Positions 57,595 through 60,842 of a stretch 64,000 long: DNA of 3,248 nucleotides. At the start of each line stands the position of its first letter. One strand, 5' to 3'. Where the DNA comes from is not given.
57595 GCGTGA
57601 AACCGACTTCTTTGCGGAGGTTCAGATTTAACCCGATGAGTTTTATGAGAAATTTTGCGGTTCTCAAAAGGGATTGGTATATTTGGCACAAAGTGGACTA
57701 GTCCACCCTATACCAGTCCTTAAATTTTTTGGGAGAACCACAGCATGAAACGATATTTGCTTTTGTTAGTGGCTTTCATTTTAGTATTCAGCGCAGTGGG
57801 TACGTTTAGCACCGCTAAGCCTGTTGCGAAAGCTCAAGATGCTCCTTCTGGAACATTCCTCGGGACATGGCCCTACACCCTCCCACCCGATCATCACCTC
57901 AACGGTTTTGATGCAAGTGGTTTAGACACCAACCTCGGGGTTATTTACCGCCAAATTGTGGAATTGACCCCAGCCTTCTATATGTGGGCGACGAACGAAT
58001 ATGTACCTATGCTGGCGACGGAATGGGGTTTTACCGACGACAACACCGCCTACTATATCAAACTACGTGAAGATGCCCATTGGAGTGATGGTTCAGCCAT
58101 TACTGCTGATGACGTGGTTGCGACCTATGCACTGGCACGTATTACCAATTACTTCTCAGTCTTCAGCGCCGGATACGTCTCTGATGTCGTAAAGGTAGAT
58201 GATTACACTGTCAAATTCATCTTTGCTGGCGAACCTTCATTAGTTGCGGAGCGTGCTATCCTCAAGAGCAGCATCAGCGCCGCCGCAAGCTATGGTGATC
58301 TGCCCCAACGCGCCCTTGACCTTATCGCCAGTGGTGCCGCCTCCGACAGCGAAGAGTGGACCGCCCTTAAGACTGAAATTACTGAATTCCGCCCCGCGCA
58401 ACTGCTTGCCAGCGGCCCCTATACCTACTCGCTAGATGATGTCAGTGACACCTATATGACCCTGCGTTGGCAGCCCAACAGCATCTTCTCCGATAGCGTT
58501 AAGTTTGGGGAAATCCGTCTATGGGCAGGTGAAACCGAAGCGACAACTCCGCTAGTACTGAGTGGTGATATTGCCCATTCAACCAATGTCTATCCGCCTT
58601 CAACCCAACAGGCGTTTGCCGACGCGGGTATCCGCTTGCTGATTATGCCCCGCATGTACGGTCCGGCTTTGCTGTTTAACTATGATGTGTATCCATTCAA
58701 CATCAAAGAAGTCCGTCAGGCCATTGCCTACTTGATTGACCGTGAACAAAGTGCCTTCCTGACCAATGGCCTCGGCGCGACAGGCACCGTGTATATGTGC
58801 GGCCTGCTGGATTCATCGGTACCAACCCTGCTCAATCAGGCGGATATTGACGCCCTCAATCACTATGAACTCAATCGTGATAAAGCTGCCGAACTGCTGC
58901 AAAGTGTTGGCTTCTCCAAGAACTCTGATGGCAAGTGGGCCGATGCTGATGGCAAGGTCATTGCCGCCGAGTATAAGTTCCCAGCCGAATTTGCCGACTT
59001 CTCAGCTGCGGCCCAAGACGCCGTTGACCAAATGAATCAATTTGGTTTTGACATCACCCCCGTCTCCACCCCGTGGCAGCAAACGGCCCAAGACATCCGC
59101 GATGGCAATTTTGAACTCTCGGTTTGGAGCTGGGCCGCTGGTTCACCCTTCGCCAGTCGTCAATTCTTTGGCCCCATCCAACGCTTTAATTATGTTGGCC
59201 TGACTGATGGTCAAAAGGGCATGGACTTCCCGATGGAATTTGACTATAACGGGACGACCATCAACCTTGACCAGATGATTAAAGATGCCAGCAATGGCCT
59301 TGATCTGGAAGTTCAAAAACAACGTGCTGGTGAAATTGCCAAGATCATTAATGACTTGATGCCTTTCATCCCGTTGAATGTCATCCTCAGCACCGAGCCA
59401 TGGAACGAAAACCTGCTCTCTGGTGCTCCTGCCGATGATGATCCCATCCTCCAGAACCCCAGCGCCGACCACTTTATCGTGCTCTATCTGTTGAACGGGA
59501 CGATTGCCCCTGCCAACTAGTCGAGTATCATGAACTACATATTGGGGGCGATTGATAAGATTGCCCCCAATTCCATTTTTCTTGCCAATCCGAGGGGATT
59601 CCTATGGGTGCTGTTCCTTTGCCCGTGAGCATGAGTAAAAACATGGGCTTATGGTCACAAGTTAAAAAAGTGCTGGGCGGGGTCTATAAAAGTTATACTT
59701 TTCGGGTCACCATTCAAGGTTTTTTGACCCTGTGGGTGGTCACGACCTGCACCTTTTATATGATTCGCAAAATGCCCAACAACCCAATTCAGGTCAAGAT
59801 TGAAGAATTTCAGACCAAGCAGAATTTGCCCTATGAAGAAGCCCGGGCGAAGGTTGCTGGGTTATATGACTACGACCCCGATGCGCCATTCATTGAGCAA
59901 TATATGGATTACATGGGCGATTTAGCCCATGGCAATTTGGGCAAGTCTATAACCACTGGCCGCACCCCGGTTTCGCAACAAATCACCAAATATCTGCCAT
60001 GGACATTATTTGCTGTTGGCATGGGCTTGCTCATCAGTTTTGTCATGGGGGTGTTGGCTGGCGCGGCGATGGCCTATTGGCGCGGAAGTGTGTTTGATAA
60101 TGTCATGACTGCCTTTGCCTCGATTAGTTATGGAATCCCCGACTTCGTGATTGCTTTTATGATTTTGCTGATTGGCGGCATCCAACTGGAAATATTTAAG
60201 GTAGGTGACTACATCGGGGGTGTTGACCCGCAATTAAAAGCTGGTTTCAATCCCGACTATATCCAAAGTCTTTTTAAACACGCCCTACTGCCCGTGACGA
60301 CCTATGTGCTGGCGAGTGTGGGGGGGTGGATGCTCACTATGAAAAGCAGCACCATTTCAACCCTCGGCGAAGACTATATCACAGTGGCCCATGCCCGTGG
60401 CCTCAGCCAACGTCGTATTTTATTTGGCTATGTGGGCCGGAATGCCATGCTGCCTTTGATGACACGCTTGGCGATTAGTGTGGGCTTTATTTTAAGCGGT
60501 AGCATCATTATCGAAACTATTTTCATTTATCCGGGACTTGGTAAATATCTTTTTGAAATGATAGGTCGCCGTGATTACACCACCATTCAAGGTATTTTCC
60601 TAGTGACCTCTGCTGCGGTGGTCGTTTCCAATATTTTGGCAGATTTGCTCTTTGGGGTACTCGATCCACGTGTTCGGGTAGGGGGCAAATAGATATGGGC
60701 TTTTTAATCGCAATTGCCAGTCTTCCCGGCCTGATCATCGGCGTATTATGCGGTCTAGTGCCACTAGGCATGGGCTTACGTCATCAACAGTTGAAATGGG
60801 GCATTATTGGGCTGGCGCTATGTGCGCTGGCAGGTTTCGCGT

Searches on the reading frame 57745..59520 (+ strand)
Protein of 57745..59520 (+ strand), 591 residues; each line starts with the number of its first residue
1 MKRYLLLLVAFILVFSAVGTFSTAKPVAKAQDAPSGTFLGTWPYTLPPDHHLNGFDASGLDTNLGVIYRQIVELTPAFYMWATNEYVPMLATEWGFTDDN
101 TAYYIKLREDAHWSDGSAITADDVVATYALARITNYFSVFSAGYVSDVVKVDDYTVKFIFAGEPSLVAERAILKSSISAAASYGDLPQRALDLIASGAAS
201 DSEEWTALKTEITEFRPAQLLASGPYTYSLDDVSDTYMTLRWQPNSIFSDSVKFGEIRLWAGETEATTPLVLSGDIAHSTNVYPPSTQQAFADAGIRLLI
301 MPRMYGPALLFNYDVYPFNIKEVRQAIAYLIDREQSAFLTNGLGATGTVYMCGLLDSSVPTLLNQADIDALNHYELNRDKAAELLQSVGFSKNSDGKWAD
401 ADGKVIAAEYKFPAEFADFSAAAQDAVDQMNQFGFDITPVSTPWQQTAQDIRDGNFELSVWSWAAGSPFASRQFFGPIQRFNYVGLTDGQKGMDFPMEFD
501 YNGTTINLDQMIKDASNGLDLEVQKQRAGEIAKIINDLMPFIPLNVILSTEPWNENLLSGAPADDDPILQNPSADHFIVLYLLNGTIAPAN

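Call 98: search_protein_families(library=pfam, proteins=[window:57745-59520:+], max_evalue=0.00001)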
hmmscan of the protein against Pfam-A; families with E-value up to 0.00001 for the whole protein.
window:57745-59520:+ (591 aa): 1 family
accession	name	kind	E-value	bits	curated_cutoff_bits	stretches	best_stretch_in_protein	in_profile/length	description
PF00496.27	SBP_bac_5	-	6.1e-45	154.4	32.4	1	85-471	1-354/368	Bacterial extracellular solute-binding proteins, family 5 Middle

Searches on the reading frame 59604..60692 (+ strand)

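Call 98: search_protein_families(library=pfam, proteins=[window:59604-60692:+], max_evalue=0.00001)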
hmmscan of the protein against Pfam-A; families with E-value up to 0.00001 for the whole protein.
window:59604-60692:+ (362 aa): 1 family
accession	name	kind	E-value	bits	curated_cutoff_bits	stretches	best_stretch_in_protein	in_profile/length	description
PF00528.27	BPD_transp_1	-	2.3e-37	129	26.4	1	149-358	1-183/184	Binding-protein-dependent transport system inner membrane component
